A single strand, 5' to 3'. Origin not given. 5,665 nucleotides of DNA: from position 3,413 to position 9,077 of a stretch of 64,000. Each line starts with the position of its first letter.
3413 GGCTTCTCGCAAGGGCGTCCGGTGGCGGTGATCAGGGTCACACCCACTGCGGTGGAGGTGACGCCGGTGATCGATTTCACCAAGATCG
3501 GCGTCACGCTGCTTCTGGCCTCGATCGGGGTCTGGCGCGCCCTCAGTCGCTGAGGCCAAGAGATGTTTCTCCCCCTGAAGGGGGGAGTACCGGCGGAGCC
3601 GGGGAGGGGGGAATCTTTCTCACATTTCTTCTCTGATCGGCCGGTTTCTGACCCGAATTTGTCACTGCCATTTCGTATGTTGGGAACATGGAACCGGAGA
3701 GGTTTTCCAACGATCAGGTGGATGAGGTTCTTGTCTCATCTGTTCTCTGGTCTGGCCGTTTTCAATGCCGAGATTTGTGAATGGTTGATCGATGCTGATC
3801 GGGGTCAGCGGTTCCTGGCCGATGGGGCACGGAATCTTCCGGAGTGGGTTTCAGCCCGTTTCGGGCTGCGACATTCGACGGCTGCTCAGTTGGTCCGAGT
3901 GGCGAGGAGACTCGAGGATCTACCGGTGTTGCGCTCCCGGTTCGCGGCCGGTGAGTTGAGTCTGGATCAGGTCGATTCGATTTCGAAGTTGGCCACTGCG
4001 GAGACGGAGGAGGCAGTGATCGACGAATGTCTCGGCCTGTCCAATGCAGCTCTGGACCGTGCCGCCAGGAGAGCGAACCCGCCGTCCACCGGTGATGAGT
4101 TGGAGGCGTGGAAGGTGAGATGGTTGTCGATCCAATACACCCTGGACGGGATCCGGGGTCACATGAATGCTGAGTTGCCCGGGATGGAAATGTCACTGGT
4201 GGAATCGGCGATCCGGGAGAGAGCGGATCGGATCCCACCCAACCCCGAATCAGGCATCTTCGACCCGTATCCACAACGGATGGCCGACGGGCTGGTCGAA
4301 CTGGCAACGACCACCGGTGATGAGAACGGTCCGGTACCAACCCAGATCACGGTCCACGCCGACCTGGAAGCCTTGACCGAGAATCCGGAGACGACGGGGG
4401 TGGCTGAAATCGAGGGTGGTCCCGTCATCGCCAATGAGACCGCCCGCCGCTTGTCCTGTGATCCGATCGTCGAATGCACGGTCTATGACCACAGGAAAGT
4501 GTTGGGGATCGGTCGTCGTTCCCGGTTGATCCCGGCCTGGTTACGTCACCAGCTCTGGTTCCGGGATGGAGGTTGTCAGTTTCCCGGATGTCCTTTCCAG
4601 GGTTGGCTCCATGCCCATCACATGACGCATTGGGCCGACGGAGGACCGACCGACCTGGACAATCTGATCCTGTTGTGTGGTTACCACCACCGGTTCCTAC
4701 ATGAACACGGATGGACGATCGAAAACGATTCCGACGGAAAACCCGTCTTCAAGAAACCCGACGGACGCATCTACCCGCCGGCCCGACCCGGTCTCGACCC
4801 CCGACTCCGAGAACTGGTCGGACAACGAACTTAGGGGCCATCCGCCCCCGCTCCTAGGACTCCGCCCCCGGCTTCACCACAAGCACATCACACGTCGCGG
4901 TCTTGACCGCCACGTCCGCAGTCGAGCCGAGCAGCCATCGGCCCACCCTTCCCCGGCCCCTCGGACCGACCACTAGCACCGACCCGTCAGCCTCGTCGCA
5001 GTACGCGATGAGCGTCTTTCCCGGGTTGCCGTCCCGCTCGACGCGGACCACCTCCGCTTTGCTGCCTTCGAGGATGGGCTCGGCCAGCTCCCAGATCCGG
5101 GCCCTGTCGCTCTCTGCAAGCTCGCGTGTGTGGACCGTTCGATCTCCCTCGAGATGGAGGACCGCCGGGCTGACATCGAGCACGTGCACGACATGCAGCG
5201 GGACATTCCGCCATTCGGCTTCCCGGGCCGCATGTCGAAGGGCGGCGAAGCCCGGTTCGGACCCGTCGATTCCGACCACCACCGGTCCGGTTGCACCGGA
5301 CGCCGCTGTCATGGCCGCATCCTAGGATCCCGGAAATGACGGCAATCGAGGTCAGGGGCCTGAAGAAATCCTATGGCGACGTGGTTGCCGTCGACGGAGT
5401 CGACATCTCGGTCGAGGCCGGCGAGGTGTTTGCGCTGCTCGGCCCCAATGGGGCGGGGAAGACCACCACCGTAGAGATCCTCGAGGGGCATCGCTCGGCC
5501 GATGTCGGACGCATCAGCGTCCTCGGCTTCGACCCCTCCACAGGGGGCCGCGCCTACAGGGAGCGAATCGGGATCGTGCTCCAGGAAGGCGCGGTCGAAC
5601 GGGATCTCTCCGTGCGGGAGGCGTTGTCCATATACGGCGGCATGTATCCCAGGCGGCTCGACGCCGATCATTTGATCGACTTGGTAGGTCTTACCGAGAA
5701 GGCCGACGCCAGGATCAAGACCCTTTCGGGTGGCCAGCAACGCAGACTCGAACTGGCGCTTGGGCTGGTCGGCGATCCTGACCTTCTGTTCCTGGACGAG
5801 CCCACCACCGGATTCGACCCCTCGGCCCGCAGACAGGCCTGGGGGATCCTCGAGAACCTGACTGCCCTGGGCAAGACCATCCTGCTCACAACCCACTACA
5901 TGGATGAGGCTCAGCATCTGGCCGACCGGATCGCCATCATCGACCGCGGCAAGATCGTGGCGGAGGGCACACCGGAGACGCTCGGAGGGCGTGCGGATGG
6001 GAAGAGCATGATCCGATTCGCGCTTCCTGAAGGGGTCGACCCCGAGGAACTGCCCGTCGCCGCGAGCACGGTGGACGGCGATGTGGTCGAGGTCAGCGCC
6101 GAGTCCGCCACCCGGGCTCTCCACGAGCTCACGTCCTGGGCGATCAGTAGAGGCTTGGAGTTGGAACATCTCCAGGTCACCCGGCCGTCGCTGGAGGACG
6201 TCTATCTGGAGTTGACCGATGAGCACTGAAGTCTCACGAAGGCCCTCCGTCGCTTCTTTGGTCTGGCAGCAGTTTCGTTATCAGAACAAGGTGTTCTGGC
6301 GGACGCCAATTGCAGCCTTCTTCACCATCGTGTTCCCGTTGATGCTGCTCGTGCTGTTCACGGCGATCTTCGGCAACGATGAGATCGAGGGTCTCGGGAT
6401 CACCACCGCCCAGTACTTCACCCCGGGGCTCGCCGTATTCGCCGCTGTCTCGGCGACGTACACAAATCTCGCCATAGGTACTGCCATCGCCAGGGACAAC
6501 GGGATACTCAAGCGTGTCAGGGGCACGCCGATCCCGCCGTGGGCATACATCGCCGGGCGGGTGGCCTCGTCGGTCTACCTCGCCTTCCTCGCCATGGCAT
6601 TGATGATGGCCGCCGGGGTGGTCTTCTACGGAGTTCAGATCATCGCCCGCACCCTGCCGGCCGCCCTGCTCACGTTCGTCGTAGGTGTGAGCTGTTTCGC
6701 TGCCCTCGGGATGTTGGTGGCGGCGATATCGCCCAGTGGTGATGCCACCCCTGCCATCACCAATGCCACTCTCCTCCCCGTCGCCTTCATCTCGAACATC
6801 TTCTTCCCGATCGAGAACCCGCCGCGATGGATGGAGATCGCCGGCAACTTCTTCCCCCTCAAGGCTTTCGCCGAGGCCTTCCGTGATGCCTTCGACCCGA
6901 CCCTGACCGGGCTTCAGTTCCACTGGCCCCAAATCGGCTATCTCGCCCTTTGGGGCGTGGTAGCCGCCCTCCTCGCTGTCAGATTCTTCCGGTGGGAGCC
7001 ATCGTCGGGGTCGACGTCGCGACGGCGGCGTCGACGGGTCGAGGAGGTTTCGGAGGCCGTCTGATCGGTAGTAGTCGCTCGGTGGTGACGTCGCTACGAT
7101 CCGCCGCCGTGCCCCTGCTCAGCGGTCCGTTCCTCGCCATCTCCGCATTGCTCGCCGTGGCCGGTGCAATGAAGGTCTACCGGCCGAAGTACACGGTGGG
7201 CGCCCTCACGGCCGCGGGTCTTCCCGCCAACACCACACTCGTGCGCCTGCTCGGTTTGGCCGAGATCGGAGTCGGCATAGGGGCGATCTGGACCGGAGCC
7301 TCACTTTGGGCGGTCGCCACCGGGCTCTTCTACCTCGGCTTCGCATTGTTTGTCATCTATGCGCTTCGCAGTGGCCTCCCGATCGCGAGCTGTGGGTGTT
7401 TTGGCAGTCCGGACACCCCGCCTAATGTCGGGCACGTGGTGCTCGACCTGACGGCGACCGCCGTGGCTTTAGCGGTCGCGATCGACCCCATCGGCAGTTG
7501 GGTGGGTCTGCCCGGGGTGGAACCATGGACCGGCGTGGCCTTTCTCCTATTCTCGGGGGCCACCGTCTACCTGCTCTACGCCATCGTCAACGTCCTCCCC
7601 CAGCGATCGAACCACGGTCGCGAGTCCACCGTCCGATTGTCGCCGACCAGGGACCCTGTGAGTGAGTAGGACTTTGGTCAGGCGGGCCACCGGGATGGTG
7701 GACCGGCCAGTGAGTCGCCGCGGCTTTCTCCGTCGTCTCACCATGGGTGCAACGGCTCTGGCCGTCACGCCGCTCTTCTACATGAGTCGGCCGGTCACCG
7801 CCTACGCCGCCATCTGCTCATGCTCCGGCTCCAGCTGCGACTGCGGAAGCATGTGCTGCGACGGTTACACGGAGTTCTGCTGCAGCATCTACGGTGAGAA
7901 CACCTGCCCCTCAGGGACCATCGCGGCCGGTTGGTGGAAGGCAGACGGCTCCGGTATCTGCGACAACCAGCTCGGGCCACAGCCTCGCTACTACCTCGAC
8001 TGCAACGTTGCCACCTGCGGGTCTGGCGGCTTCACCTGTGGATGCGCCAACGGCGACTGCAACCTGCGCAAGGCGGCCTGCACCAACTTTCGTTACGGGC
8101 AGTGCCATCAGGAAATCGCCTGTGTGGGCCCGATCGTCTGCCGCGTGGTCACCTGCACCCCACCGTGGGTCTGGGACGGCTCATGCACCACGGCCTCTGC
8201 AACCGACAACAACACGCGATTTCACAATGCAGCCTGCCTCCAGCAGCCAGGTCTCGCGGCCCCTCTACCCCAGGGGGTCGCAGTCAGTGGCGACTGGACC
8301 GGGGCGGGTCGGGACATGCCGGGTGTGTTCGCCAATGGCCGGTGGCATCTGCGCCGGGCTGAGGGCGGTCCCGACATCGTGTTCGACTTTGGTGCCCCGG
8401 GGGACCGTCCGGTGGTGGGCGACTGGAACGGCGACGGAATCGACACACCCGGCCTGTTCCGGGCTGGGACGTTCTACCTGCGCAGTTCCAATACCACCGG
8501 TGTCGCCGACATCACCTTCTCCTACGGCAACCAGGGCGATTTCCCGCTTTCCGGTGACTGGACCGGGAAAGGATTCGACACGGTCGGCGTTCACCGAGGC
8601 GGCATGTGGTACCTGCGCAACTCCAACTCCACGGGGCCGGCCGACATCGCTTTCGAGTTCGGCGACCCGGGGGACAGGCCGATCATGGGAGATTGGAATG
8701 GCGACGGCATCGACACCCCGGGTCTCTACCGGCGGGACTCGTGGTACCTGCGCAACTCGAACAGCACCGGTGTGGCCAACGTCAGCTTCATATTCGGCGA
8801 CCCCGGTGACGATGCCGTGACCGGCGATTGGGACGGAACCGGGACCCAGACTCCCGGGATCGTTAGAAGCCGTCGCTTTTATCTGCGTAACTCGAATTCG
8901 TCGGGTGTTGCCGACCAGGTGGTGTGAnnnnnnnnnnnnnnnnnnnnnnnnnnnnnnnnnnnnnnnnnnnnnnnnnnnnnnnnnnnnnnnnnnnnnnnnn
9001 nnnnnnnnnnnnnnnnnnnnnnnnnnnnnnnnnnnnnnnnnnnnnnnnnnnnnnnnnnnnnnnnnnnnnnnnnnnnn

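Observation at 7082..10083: Orphan mau-like module: MauE-like membrane protein, Tat-exported 22-Cys MauA-like protein and MauD/TlpA-like thioredoxin, with no MauB or MauG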

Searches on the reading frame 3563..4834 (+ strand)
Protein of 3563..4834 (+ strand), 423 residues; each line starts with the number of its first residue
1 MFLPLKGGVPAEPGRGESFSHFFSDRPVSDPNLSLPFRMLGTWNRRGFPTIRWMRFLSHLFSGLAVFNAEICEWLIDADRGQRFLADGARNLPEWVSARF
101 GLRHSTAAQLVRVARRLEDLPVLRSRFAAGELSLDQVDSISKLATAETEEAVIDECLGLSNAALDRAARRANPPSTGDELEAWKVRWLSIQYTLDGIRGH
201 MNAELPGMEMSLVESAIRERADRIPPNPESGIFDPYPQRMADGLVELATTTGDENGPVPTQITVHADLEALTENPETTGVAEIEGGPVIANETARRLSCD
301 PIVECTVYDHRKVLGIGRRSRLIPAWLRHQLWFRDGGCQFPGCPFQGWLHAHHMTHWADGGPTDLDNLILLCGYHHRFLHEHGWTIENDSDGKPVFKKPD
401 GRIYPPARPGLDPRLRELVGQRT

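Call 100: search_protein_families(library=pfam, proteins=[window:3563-4834:+], max_evalue=0.001)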
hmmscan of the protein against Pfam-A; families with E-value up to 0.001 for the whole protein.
window:3563-4834:+ (423 aa): 2 families
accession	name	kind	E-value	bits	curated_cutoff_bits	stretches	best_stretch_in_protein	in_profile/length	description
PF02720.22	DUF222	-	1.5e-13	51.2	24.4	1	80-335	27-306/306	Domain of unknown function (DUF222)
PF01844.29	HNH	-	9.3e-07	29.3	21.4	1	345-376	8-41/47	HNH endonuclease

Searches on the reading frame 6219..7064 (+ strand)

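Call 3: search_protein_families(library=pfam, proteins=[window:6219-7064:+], max_evalue=1)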
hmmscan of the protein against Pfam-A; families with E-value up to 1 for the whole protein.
window:6219-7064:+ (281 aa): 4 families
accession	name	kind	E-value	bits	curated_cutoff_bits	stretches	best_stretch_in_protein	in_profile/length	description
PF01061.29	ABC2_membrane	-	2.8e-24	86.3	26.9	1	16-224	4-209/211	ABC-2 type transporter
PF12698.13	ABC2_membrane_3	-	6.8e-20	71.9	31.6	1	64-254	161-346/347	ABC-2 family transporter protein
PF01010.25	Proton_antipo_C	-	0.21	11.6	26.8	1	19-52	82-115/243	NADH-dehyrogenase subunit F, TMs, (complex I) C-terminus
PF17628.7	IncD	-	0.54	10.5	27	1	114-170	36-90/141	Inclusion membrane protein D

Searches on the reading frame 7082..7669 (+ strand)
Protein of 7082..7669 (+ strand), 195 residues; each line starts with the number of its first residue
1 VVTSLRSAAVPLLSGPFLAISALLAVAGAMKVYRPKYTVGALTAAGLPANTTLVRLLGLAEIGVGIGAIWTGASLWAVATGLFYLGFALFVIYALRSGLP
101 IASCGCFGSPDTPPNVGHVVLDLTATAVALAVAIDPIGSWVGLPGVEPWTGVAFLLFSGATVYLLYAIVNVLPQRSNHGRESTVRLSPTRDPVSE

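Call 3: search_protein_families(library=pfam, proteins=[window:7082-7669:+], max_evalue=1)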
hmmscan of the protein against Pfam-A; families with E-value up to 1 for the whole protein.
window:7082-7669:+ (195 aa): 3 families
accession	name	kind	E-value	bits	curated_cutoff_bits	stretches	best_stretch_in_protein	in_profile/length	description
PF07291.16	MauE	-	1.9e-13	51.3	27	1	17-133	9-126/128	Methylamine utilisation protein MauE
PF07681.17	DoxX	-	0.0015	19.5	23.6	1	18-85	7-76/85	DoxX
PF24432.1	DUF7555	-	0.0049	17.3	28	1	115-182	3-70/133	Family of unknown function (DUF7555)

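Call 4: search_protein_families(library=ncbifam, proteins=[window:7082-7669:+], max_evalue=1)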
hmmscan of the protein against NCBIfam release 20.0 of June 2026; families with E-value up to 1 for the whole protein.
window:7082-7669:+ (195 aa): 1 family
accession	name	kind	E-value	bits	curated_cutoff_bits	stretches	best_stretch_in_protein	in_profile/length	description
NF045576.1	BT_3928_fam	equivalog_domain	0.32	10.1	250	1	51-108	48-105/358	BT_3928 family protein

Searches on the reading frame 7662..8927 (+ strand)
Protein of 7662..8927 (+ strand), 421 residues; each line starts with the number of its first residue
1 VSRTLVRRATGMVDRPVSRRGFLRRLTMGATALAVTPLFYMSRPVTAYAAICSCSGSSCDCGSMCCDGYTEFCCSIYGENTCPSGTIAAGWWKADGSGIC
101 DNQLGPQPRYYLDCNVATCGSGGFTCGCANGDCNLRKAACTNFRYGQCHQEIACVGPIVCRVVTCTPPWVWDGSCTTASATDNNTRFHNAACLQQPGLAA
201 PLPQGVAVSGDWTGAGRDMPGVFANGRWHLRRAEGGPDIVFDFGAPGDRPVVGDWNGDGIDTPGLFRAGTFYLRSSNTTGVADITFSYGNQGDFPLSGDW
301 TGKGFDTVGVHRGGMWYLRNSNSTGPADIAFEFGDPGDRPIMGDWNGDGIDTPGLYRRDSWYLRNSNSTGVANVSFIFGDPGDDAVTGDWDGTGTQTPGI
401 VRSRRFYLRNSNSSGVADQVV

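Call 3: search_protein_families(library=pfam, proteins=[window:7662-8927:+], max_evalue=1)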
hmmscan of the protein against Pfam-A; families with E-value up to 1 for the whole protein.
window:7662-8927:+ (421 aa): 0 families

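Call 4: search_protein_families(library=ncbifam, proteins=[window:7662-8927:+], max_evalue=1)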
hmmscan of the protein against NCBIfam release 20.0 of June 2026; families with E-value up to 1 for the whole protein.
window:7662-8927:+ (421 aa): 1 family
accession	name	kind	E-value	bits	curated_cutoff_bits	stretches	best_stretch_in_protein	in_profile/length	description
TIGR01409.1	TAT_signal_seq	domain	8.4e-05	22.7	16.7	1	17-47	1-29/29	twin-arginine translocation signal domain-containing protein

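Call 5: search_solved_structures(query=window:7662-8927:+, max_evalue=10, show_alignments=3)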
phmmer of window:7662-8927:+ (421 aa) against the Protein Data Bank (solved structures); distinct sequences matched with E-value up to 10: 0.
